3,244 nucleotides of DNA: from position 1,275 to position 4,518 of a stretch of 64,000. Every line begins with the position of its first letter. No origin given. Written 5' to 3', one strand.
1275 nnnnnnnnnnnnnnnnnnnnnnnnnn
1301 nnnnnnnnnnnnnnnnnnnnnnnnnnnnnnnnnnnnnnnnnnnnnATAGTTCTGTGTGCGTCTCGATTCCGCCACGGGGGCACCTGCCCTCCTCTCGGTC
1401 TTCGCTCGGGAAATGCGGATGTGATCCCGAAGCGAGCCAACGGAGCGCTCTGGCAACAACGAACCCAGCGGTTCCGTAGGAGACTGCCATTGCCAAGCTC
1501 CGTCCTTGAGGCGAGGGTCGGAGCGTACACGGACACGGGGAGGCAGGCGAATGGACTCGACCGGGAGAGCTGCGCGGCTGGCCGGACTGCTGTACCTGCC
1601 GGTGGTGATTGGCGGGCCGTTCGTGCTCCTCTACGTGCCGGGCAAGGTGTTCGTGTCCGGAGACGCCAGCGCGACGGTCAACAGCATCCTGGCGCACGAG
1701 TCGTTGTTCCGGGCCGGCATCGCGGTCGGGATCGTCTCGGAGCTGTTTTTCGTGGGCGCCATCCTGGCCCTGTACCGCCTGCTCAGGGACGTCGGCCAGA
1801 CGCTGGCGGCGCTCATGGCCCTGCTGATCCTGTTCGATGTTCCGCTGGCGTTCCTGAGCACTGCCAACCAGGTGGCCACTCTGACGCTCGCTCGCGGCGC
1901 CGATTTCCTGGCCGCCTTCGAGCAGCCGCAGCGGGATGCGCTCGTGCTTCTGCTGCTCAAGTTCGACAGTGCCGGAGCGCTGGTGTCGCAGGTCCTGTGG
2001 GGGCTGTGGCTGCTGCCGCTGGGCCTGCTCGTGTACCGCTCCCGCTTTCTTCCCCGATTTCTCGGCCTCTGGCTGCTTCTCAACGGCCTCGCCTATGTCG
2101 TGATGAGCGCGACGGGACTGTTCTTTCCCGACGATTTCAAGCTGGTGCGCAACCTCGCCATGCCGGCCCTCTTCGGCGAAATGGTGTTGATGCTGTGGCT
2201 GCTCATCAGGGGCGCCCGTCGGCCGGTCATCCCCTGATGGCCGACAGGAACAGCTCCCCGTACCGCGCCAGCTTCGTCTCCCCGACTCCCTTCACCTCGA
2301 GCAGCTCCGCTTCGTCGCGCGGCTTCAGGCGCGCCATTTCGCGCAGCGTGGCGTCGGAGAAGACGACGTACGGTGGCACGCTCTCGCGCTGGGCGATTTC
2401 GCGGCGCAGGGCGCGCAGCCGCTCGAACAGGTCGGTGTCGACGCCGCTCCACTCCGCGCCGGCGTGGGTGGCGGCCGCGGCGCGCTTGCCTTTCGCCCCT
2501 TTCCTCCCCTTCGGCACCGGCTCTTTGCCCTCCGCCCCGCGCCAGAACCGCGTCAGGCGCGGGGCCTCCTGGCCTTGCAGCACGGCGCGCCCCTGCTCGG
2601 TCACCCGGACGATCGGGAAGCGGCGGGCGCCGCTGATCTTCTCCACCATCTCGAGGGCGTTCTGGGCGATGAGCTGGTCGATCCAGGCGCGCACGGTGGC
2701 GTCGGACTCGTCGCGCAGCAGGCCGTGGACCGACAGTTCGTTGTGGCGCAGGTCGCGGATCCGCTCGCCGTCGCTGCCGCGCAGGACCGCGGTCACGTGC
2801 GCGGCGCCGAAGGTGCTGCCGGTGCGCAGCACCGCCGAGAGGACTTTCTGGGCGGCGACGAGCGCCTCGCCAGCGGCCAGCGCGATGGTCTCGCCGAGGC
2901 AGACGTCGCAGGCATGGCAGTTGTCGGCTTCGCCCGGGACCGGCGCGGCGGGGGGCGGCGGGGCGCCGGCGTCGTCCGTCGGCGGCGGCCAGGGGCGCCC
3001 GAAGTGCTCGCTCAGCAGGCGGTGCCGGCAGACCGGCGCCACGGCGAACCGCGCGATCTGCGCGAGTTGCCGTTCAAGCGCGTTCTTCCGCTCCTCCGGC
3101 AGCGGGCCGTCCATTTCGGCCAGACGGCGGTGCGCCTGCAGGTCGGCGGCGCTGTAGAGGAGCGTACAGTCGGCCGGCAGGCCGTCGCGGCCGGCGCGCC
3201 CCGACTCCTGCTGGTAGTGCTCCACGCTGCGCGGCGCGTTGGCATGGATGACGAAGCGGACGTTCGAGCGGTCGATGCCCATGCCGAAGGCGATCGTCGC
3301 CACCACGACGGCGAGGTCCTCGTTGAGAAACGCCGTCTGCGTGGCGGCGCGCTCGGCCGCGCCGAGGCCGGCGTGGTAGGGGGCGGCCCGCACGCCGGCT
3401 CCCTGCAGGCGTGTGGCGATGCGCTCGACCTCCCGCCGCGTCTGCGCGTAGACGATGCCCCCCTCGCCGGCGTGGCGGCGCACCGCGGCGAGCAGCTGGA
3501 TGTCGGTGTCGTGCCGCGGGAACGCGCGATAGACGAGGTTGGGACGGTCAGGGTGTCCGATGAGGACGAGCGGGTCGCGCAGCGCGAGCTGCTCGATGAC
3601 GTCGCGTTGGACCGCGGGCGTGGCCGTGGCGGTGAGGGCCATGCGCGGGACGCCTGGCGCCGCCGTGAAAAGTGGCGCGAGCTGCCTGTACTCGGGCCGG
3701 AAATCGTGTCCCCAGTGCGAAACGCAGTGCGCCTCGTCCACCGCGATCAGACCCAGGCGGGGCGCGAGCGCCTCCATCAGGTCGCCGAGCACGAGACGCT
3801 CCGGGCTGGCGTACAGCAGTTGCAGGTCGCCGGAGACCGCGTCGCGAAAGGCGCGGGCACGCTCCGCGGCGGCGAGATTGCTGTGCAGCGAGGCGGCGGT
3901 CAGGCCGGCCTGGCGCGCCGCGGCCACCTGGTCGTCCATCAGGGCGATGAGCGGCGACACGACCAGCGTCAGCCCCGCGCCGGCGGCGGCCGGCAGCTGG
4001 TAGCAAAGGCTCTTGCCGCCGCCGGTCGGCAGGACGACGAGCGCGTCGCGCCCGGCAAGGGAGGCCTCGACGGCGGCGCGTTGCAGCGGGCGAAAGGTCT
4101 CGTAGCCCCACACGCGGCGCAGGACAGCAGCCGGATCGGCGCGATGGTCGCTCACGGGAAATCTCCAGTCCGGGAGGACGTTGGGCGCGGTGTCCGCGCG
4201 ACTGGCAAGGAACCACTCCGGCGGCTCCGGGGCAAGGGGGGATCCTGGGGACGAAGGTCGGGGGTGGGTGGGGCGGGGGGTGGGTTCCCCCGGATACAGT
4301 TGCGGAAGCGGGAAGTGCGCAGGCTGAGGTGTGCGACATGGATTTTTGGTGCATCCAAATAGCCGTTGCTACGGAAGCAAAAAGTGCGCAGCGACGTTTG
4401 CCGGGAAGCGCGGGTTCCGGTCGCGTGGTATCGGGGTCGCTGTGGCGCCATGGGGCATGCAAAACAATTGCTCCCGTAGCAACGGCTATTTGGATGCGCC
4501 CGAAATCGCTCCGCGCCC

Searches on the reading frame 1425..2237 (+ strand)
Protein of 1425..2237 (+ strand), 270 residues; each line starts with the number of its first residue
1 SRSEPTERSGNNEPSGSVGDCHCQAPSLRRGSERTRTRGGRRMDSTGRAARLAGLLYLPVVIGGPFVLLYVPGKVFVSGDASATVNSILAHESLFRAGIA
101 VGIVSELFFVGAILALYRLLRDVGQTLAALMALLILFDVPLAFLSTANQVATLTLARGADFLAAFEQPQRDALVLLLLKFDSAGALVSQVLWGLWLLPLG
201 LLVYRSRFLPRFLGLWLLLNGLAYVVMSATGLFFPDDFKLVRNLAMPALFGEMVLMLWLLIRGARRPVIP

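Call 81: search_protein_families(library=pfam, proteins=[window:1425-2237:+], max_evalue=0.00001)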
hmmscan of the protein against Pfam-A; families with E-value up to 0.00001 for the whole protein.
window:1425-2237:+ (270 aa): 1 family
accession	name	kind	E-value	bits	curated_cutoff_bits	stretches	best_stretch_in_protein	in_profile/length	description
PF14329.11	DUF4386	-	1.3e-45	156.3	27.6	1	52-263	1-210/210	Domain of unknown function (DUF4386)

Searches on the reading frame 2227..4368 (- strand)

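Call 61: search_protein_families(library=pfam, proteins=[window:2227-4368:-], max_evalue=0.00001)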
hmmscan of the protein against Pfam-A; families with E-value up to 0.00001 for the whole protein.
window:2227-4368:- (713 aa): 5 families
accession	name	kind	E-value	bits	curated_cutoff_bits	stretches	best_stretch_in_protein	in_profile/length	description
PF09382.16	RQC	-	2.8e-26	92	23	1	504-602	9-102/114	RQC domain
PF00570.28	HRDC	-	7.7e-25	87.1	23.8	1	645-711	2-68/68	HRDC domain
PF00270.35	DEAD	-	8.3e-24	84.6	26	1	93-253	1-164/167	DEAD/DEAH box helicase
PF00271.37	Helicase_C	-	9.1e-21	74.6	23.5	1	295-396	9-110/110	Helicase conserved C-terminal domain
PF16124.10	RecQ_Zn_bind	-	2.6e-07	31.7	25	1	408-491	2-66/66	RecQ zinc-binding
